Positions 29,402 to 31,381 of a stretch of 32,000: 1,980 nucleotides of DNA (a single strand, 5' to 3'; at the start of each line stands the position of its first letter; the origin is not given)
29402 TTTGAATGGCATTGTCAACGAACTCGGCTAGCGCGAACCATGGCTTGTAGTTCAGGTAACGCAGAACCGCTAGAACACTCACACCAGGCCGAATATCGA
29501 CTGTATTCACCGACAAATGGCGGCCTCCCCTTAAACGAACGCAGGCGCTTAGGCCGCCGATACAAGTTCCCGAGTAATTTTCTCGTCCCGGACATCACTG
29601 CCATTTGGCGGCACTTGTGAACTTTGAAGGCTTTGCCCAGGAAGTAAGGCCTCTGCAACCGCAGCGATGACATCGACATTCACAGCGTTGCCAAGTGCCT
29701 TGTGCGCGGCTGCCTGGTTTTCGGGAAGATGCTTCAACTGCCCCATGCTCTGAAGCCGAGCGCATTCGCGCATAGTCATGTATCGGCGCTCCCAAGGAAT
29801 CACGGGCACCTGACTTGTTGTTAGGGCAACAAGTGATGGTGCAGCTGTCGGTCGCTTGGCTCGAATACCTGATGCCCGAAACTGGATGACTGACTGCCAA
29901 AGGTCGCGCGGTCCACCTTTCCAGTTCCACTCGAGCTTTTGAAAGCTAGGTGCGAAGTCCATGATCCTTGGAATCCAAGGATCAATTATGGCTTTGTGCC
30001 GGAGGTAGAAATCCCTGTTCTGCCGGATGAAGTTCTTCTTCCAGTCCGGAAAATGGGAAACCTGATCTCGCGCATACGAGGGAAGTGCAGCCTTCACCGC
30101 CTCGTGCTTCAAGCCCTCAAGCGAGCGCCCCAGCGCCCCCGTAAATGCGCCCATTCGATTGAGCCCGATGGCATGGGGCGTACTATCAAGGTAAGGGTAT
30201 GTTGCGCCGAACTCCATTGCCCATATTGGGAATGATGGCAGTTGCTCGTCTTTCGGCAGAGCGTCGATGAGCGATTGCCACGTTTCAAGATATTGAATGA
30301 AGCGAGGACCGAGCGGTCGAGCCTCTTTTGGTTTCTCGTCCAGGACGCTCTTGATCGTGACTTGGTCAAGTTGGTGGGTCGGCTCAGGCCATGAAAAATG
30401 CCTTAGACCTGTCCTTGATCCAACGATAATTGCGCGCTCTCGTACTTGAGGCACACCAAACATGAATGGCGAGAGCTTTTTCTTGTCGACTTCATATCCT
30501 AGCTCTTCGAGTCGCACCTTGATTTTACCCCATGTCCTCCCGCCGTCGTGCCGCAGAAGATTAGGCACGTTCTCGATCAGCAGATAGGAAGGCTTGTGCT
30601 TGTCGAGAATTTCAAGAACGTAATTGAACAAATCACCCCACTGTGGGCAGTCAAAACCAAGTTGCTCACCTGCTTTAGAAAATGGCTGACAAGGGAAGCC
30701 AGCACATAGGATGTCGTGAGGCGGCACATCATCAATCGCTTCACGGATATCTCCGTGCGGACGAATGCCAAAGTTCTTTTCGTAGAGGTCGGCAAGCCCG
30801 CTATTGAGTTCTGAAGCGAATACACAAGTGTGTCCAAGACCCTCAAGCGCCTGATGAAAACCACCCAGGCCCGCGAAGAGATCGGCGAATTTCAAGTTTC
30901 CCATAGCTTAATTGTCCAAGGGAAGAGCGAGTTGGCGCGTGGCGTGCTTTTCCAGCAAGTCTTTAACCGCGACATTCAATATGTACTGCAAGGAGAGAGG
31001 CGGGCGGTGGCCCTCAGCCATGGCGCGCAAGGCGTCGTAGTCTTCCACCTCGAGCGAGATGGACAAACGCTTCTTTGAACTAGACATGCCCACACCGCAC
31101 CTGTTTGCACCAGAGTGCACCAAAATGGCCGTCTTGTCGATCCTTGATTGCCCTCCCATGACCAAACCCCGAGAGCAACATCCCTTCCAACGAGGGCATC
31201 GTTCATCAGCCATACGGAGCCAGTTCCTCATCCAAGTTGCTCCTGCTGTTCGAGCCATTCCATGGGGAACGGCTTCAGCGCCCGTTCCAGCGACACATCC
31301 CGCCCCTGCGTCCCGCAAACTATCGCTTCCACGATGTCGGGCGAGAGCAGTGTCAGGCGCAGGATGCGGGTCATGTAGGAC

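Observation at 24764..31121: Five-gene RHH / m5C-methyltransferase / GHKL-MORC-like ATPase / SF2-Z1 NTPase / PD-(D/E)XK operon: candidate uncharacterised ATP-dependent restriction or defence system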

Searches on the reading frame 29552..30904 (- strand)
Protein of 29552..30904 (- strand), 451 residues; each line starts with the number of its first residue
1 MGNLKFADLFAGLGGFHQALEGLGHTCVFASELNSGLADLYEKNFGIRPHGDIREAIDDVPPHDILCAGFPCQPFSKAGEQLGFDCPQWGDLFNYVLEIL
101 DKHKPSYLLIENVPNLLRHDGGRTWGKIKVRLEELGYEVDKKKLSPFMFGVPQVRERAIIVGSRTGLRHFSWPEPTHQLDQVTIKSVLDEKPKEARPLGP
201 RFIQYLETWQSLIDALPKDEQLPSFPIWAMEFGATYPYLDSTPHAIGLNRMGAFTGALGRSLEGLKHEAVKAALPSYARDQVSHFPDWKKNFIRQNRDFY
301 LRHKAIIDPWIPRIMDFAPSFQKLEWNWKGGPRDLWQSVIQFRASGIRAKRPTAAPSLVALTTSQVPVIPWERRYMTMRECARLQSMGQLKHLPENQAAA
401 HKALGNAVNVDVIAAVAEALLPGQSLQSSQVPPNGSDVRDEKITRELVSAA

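Call 7: search_protein_families(library=pfam, proteins=[window:29552-30904:-], max_evalue=0.01)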
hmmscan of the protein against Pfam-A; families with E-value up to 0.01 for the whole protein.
window:29552-30904:- (451 aa): 1 family
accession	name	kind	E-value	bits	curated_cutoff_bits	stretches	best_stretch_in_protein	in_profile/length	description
PF00145.23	DNA_methylase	-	1.1e-62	212.8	22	2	4-196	1-202/324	C-5 cytosine-specific DNA methylase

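Call 8: search_protein_families(library=ncbifam, proteins=[window:29552-30904:-], max_evalue=0.01)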
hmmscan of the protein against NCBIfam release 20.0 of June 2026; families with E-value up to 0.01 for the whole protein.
window:29552-30904:- (451 aa): 2 families
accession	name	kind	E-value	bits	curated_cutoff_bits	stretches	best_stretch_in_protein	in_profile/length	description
TIGR00675.1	dcm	superfamily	5.4e-60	203.7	100.65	2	6-193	1-194/329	DNA (cytosine-5-)-methyltransferase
NF007772.0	PRK10458.1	subfamily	2e-34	119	710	3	58-168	165-291/472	DNA cytosine methylase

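Call 9: search_protein_families(library=padloc, proteins=[window:29552-30904:-], max_evalue=0.01)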
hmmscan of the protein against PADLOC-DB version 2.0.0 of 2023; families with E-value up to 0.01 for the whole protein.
window:29552-30904:- (451 aa): 59 families (the best 25 are shown)
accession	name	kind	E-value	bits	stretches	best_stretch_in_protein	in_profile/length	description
PDLC03272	MTase_II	-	2.3e-73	245.7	2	2-194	73-268/407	Type II methyltransferase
PDLC00034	DruM2|DruM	-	1.3e-72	242.8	1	3-416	7-420/457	DNA cytosine methylase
PDLC03220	MTase_II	-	3.3e-53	179.1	2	284-416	350-484/525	Type II methyltransferase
PDLC03361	MTase_II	-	1.6e-50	170.3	2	3-209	86-333/455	Type II methyltransferase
PDLC03378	MTase_II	-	1.6e-49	167.1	2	4-197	3-204/344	Type II methyltransferase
PDLC02653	DrmMII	-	1.7e-48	163.3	2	4-210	5-217/333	DrmMII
PDLC03217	MTase_II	-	3.6e-43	146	2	1-165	382-546/703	Type II methyltransferase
PDLC03242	MTase_II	-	2.2e-39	133.5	1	4-193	101-291/409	Type II methyltransferase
PDLC03234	MTase_II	-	3.1e-39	133.3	2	5-193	6-204/375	Type II methyltransferase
PDLC03716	oMTase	-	4.1e-38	129.4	1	4-163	39-199/349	orphan methyltransferase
PDLC00026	DruM2|DruM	-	3.8e-37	126.6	1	5-421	6-315/336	DNA cytosine methylase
PDLC03269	MTase_II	-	3.3e-33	113.4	2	1-178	1-182/437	Type II methyltransferase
PDLC03326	MTase_II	-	6.4e-33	112.5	2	6-188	7-199/412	Type II methyltransferase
PDLC00033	DruM2|DruM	-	2e-32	110.9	2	3-183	21-209/368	DNA cytosine methylase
PDLC03237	MTase_II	-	4.1e-32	109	2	6-176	796-981/1036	Type II methyltransferase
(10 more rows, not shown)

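Call 91: search_solved_structures(query=window:29552-30904:-, max_evalue=0.00001)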
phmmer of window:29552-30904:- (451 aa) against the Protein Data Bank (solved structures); distinct sequences matched with E-value up to 0.00001: 46.
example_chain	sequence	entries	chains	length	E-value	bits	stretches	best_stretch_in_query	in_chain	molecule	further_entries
1svu_A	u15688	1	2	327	1.1e-42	149.5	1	3-177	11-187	Modification methylase HhaI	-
10mh_A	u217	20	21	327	1.1e-42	149.5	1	3-177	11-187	PROTEIN (CYTOSINE-SPECIFIC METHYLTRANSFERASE HHAI) | HaeIII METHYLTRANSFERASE | Modification methylase HhaI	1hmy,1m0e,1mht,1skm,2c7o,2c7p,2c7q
1fjx_A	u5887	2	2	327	1.1e-42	149.5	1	3-177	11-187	HHAI DNA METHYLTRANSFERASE | MODIFICATION METHYLASE HHAI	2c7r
2i9k_A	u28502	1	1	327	1.5e-42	149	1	3-177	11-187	Modification methylase HhaI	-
2uyh_A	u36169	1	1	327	2.1e-42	148.5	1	3-177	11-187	MODIFICATION METHYLASE HHAI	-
2zcj_A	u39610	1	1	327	2.9e-42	148.1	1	3-177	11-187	Modification methylase HhaI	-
2uz4_A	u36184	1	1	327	5.4e-42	147.2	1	3-177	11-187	MODIFICATION METHYLASE HHAI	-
2uyc_A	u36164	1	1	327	5.5e-42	147.2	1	3-177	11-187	MODIFICATION METHYLASE HHAI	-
2z6q_A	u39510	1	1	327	7.2e-42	146.8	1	3-177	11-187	Modification methylase HhaI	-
2z6u_A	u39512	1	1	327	7.6e-42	146.7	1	3-177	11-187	Modification methylase HhaI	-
2z6a_A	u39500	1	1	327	2e-41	145.3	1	3-177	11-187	Modification methylase HhaI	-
3lx6_A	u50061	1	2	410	7.4e-31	110.5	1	5-168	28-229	Cytosine-specific methyltransferase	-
3me5_A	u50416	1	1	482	1.7e-30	109.3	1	5-168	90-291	Cytosine-specific methyltransferase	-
1dct_A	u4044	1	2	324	3.6e-19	71.9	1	7-188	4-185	PROTEIN (MODIFICATION METHYLASE HAEIII)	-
3ubt_Y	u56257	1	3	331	7.7e-18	67.6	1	7-188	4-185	Modification methylase HaeIII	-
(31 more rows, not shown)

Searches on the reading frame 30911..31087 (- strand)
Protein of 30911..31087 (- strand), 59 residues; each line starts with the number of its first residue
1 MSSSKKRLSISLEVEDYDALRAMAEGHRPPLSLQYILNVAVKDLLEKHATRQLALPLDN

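Call 7: search_protein_families(library=pfam, proteins=[window:30911-31087:-], max_evalue=0.01)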
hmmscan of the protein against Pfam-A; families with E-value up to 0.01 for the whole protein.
window:30911-31087:- (59 aa): 0 families

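Call 8: search_protein_families(library=ncbifam, proteins=[window:30911-31087:-], max_evalue=0.01)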
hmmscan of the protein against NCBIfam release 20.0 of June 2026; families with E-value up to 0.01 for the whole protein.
window:30911-31087:- (59 aa): 0 families

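Call 9: search_protein_families(library=padloc, proteins=[window:30911-31087:-], max_evalue=0.01)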
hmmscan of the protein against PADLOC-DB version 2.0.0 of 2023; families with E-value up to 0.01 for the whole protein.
window:30911-31087:- (59 aa): 0 families

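Call 34: search_protein_families(library=pfam, proteins=[window:30911-31087:-], max_evalue=10)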
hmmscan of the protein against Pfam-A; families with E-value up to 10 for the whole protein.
window:30911-31087:- (59 aa): 1 family
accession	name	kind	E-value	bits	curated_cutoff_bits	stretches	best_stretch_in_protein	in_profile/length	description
PF01402.27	RHH_1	-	0.024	15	20.5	1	7-28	1-22/39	Ribbon-helix-helix protein, copG family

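Call 78: search_protein_families(library=pfam, alignment_id=A4, max_evalue=1)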
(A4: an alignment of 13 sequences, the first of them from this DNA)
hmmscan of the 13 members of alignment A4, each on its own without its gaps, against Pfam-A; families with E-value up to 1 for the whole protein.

A. member 1, seq(59 aa): 1 family
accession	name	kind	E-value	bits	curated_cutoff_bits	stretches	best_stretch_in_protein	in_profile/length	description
PF01402.27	RHH_1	-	0.024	15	20.5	1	7-28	1-22/39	Ribbon-helix-helix protein, copG family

B. families by the number of members that match (of 13 scanned): 6 families
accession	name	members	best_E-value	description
PF01402.27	RHH_1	6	0.0032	Ribbon-helix-helix protein, copG family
PF12651.13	RHH_3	3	0.014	Ribbon-helix-helix domain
PF13467.12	RHH_4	3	0.053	Ribbon-helix-helix domain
PF22981.1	RM2_Med14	3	0.1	Mediator of RNA polymerase II transcription subunit 14, RM2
PF19491.4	DUF6026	1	0.099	Family of unknown function (DUF6026)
PF11033.13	ComJ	1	0.25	Competence protein J (ComJ)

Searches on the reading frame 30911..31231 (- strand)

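Call 34: search_protein_families(library=pfam, proteins=[window:30911-31231:-], max_evalue=10)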
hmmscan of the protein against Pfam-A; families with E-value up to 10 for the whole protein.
window:30911-31231:- (107 aa): 1 family
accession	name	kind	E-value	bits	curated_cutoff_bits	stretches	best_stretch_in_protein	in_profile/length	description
PF01402.27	RHH_1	-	0.082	13.3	20.5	1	55-76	1-22/39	Ribbon-helix-helix protein, copG family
